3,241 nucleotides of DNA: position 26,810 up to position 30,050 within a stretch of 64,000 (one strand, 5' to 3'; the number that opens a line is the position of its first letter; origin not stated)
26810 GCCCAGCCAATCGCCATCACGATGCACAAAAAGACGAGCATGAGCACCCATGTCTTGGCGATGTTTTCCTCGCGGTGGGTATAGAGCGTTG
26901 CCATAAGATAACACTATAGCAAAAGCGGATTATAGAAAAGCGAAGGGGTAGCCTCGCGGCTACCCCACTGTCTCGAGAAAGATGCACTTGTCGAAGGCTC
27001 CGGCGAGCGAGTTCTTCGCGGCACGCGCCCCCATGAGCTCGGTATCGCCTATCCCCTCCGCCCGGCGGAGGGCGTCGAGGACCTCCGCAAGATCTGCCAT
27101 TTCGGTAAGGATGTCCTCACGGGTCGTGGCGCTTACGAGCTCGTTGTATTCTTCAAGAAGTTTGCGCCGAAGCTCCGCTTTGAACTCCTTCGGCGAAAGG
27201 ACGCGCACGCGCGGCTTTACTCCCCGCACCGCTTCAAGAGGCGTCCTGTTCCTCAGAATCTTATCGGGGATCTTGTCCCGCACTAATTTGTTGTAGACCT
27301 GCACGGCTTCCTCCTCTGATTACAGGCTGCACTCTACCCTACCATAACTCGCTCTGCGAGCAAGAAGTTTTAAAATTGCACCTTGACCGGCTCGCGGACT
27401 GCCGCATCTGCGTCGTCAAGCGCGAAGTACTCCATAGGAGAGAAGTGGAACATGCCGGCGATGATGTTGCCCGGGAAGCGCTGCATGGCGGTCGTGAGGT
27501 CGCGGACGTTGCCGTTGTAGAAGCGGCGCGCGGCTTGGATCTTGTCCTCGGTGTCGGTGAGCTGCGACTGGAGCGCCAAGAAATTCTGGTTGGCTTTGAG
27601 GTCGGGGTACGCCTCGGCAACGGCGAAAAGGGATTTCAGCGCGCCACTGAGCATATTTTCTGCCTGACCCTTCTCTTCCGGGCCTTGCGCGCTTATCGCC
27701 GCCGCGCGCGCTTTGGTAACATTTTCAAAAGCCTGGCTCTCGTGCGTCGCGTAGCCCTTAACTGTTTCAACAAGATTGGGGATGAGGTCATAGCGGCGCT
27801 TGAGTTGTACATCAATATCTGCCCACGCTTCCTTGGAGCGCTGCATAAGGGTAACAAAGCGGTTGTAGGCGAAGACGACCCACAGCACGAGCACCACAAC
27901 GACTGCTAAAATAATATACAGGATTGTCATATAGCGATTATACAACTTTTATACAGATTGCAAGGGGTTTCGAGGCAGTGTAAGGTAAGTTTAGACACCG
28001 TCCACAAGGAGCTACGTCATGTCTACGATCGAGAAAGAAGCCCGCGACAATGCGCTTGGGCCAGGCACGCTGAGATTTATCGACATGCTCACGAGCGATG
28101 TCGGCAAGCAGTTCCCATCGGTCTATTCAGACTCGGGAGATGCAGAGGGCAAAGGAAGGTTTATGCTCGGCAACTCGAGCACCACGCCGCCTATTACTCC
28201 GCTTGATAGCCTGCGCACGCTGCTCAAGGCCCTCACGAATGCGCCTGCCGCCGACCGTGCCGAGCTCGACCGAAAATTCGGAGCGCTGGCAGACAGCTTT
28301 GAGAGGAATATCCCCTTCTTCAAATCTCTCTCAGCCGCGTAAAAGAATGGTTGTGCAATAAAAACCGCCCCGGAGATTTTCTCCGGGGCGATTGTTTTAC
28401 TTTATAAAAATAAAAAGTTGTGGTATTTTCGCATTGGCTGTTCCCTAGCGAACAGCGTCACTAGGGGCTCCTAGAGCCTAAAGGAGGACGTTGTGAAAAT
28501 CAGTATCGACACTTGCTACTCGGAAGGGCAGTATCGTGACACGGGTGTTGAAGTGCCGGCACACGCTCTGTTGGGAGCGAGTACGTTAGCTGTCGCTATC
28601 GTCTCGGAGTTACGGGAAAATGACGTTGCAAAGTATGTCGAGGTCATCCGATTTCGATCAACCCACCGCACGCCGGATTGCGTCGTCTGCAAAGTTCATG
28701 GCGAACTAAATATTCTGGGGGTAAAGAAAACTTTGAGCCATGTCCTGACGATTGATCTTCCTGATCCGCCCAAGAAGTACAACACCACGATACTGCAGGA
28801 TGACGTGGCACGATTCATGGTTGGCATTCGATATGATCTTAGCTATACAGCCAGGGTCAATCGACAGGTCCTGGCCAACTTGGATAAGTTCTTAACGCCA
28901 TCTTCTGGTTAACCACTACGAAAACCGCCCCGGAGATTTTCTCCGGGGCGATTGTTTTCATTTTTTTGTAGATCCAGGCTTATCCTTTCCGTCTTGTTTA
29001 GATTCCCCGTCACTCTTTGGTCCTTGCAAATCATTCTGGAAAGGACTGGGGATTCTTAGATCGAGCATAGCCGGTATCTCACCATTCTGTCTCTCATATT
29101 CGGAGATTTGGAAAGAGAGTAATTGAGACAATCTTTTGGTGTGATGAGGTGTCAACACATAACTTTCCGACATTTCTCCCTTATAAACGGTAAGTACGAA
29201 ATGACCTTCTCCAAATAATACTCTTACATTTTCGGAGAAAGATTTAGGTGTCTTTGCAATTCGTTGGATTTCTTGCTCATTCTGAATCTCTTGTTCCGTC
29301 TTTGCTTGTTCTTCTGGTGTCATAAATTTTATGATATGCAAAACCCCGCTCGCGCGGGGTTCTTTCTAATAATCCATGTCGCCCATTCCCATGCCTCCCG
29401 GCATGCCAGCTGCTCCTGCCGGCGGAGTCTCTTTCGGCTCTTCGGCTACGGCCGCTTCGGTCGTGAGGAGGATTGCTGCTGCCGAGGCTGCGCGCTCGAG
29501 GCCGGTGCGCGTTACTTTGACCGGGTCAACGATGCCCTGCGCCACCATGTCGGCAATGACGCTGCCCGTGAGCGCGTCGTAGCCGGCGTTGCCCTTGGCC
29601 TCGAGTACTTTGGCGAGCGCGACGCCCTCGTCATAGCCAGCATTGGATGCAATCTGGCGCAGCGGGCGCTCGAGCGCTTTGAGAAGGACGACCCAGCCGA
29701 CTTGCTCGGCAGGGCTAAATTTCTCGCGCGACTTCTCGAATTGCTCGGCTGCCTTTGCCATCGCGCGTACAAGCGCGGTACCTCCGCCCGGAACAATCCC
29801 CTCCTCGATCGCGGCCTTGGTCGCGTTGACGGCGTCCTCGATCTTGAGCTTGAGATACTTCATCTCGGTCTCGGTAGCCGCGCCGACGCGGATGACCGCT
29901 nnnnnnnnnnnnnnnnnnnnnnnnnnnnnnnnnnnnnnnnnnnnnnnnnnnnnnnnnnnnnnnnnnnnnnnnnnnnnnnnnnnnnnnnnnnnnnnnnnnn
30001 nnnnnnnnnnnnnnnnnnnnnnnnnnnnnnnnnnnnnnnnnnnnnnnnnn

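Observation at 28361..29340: Low-GC islet with two orphan small genes bounded by perfectly duplicated 38-bp terminator repeats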

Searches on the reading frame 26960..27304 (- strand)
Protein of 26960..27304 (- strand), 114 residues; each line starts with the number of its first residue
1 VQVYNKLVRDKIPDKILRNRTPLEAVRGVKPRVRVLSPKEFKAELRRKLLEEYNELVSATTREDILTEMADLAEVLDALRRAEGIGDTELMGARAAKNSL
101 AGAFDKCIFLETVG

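Call 7: search_protein_families(library=pfam, proteins=[window:26960-27304:-], max_evalue=1)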
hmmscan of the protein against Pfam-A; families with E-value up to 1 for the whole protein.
window:26960-27304:- (114 aa): 1 family
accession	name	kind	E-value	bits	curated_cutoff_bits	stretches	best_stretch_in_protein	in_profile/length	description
PF01503.22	PRA-PH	-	0.0021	18.9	21.3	1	38-85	22-73/86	Phosphoribosyl-ATP pyrophosphohydrolase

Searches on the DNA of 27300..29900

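Call 66: search_rna_families(source=window, start=27300, end=29900, threshold=evalue, max_evalue=1)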
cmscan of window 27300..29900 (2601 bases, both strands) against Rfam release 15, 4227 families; matches with E-value up to 1: 10.
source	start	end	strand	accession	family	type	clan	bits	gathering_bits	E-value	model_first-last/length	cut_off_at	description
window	28357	28426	-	RF00514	His_leader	Cis-reg; leader;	-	30.1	49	0.028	1-126/126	no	Histidine operon leader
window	28359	28425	-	RF02846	Ref84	Gene; antisense;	-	29.9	52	0.38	1-87/87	no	Enterococcus sRNA 84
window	28275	28397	+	RF00021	Spot_42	Gene; sRNA;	-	28.6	80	0.0083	1-115/115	no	Spot 42 RNA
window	28361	28462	-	RF02901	AaHKsRNA41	Gene; sRNA;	-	26.8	97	0.0017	1-187/187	no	Aggregatibacter sRNA 41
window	28917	29000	-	RF00514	His_leader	Cis-reg; leader;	-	24.1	49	0.47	1-126/126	no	Histidine operon leader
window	28293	28399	+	RF00514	His_leader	Cis-reg; leader;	-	23.2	49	0.7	1-126/126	no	Histidine operon leader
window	28359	28444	-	RF01456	VrrA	Gene; antisense;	-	23.1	50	0.57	1-140/140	no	Vibrio regulatory RNA of OmpA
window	29340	29455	-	RF00195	RsmY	Gene; sRNA;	CL00106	20.7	57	0.033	1-121/121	no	RsmY RNA family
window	29335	29363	+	RF00195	RsmY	Gene; sRNA;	CL00106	17.2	57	0.31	93-121/121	no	RsmY RNA family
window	29429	29454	-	RF02914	DUF805b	Cis-reg;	CL00115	15.7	35.6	0.52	2-29/35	no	DUF805b RNA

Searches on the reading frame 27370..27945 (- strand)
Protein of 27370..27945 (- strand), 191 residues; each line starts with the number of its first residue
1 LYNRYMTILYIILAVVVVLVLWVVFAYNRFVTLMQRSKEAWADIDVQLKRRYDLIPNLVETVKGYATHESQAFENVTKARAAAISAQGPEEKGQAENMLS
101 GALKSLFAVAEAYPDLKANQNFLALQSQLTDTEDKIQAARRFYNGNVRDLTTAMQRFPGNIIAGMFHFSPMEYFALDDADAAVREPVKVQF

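Call 7: search_protein_families(library=pfam, proteins=[window:27370-27945:-], max_evalue=1)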
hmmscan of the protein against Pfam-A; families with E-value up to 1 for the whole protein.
window:27370-27945:- (191 aa): 5 families
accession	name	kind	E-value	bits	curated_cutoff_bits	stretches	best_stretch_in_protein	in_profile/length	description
PF04011.17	LemA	-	1.7e-61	206.8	26.2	1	40-191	1-149/149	LemA family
PF11906.13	DUF3426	-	0.0044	17.5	27.7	1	116-176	79-113/147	Protein of unknown function (DUF3426)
PF23219.2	LAMB1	-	0.053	13.7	26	1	57-116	68-127/155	LAMB1-4 helical domain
PF25630.1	Phycodna_minor_capsid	-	0.21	12.3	27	1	12-70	7-61/96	Phycodnaviridae minor capsid protein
PF14316.11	DUF4381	-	0.23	12.2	27.2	1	6-69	17-83/145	Domain of unknown function (DUF4381)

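Call 43: find_encoding_contigs(protein=window:27370-27930:-, flank=10000, max_places=6)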
Protein window:27370-27930:- (186 aa): 1 contig read that carries it; 1 place shown.
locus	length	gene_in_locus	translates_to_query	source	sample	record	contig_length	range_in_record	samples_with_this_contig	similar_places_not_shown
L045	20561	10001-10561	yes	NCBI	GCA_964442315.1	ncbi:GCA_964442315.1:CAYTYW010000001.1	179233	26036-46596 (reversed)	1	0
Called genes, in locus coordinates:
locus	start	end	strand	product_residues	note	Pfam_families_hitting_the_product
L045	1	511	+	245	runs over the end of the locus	-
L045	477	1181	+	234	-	PF04203:Sortase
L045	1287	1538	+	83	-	PF00076:RRM_1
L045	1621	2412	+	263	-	PF00730:HhH-GPD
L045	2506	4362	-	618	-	PF00753:Lactamase_B, PF23023:Anti-Pycsar_Apyc1 (faint), PF12706:Lactamase_B_2, PF22505:RNase_J_b_CASP, PF17770:RNase_J_C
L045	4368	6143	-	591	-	PF00496:SBP_bac_5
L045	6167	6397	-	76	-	PF03840:SecG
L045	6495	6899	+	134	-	PF00166:Cpn10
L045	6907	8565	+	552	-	PF00118:Cpn60_TCP1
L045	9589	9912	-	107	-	-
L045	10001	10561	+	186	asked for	PF04011:LemA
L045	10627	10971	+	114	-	-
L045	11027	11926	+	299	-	PF01435:Peptidase_M48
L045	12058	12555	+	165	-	PF00383:dCMP_cyt_deam_1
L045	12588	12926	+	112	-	PF01906:YbjQ_1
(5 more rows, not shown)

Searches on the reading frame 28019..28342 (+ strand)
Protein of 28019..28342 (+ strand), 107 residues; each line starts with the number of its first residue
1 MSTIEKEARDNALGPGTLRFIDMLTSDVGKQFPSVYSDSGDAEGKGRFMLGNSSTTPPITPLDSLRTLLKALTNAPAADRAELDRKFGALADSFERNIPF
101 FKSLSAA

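Call 7: search_protein_families(library=pfam, proteins=[window:28019-28342:+], max_evalue=1)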
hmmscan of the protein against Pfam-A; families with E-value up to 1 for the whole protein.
window:28019-28342:+ (107 aa): 0 families

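Call 8: search_protein_families(library=padloc, proteins=[window:28019-28342:+], max_evalue=1)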
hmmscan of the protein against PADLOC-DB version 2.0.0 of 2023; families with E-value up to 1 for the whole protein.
window:28019-28342:+ (107 aa): 0 families

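Call 9: search_protein_families(library=phrogs, proteins=[window:28019-28342:+], max_evalue=1)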
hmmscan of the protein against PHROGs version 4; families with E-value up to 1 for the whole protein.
window:28019-28342:+ (107 aa): 0 families

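Call 16: find_related_loci(query=window:28019-28342:+, collection=metagenome_contigs, flank=10000)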
Query window:28019-28342:+ (107 aa) in metagenome_contigs; peptide patterns used: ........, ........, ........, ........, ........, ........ (x = any residue, [..] = any of these).
600 stretches matched a pattern, but none encodes a relative of the query by tblastn (E <= 1e-3).

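Call 47: list_cluster_members(proteins=[window:28019-28342:+, window:28493-28912:+, window:28958-29323:-])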
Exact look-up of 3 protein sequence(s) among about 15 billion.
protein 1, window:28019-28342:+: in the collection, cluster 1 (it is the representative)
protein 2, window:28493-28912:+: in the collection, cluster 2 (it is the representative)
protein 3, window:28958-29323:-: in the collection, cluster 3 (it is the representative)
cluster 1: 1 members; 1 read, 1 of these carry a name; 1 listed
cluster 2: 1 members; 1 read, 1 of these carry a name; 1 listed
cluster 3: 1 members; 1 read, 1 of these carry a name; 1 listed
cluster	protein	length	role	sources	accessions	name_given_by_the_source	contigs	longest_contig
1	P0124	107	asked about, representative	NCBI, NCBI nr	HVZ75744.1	MAG TPA: hypothetical protein VG934_00525 [Candidatus Paceibacterota bacterium] | hypothetical protein [Candidatus Paceibacterota bacterium]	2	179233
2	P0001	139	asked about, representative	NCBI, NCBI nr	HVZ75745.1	MAG TPA: hypothetical protein VG934_00530 [Candidatus Paceibacterota bacterium] | hypothetical protein [Candidatus Paceibacterota bacterium]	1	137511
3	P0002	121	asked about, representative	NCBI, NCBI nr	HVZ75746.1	MAG TPA: hypothetical protein VG934_00535 [Candidatus Paceibacterota bacterium] | hypothetical protein [Candidatus Paceibacterota bacterium]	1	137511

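Call 51: search_protein_families(library=ncbifam, proteins=[window:28019-28342:+], max_evalue=1)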
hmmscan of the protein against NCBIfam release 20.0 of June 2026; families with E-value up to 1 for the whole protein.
window:28019-28342:+ (107 aa): 0 families

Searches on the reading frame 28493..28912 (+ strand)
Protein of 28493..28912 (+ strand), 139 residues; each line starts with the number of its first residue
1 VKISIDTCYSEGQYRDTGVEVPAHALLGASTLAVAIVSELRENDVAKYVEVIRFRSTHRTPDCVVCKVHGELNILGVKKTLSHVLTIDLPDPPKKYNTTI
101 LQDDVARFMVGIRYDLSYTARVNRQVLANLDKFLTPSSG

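Call 7: search_protein_families(library=pfam, proteins=[window:28493-28912:+], max_evalue=1)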
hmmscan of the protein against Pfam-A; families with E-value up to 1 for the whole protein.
window:28493-28912:+ (139 aa): 1 family
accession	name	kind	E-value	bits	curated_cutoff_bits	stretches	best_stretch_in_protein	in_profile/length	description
PF04264.18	YceI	-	0.045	14.6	23.7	1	44-88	72-111/150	YceI-like domain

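Call 8: search_protein_families(library=padloc, proteins=[window:28493-28912:+], max_evalue=1)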
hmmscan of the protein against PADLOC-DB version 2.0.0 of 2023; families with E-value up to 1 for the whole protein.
window:28493-28912:+ (139 aa): 0 families

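Call 9: search_protein_families(library=phrogs, proteins=[window:28493-28912:+], max_evalue=1)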
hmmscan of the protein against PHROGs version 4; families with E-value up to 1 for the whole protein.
window:28493-28912:+ (139 aa): 1 family
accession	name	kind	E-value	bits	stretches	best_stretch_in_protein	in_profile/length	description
phrog_30710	-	unknown function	0.2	12.7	1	95-113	16-34/58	-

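Call 10: find_homologous_proteins(query=window:28493-28912:+)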
Query window:28493-28912:+ (139 aa): 1 proteins with E <= 0.001 among 16 candidates.
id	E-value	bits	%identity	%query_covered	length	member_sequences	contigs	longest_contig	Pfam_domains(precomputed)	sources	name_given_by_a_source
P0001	8.3e-86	302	100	100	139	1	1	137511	-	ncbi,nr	ncbi:MAG TPA: hypothetical protein VG934_00530 [Candidatus Paceibacterota bacterium]|nr:hypothetical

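Call 13: find_encoding_contigs(protein=P0001, flank=10000)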
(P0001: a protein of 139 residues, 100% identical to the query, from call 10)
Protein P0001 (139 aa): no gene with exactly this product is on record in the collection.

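Call 19: search_protein_representatives(protein=window:28493-28912:+)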
Query: 139 residues. Proteins with E-value up to 0.001 (for the whole library): 1; up to 1e-10: 1; up to 1e-30: 1. The best 1 are listed.
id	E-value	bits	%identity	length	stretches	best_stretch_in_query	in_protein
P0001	2.6e-86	302.4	100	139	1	1-139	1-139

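Call 32: search_solved_structures(query=window:28493-28912:+, max_evalue=10)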
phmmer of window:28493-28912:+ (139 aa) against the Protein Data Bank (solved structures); distinct sequences matched with E-value up to 10: 0.

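Call 44: predict_structure(protein=window:28493-28912:+)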
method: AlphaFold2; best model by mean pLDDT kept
length: 139 residues; sequences in the alignment: 1
mean_pLDDT: 38.0   pTM: 0.27
mean pLDDT of the five models: 38.0, 37.7, 35.4, 34.4, 29.0
residues with pLDDT >= 90: 0; 70-90: 0; 50-70: 10; < 50: 129
segments of 3 or more residues with pLDDT < 50: 1-109, 117-123, 133-139
pLDDT, mean of each block of 10 residues (from residue 1): 31 30 31 35 28 27 42 43 44 35 45 49 49 43
secondary structure, 60 per line:
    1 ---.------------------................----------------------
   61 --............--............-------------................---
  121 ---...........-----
elements in order: H23-38 E63-74 E77-88 H102-117 H124-134

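Call 49: search_dna_similar(query=window:28493-28912:+, collection=phages, mode=protein, max_evalue=0.01)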
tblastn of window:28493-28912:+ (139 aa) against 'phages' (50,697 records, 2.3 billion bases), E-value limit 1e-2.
No match.

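Call 51: search_protein_families(library=ncbifam, proteins=[window:28493-28912:+], max_evalue=1)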
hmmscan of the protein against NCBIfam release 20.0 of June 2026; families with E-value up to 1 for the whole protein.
window:28493-28912:+ (139 aa): 0 families
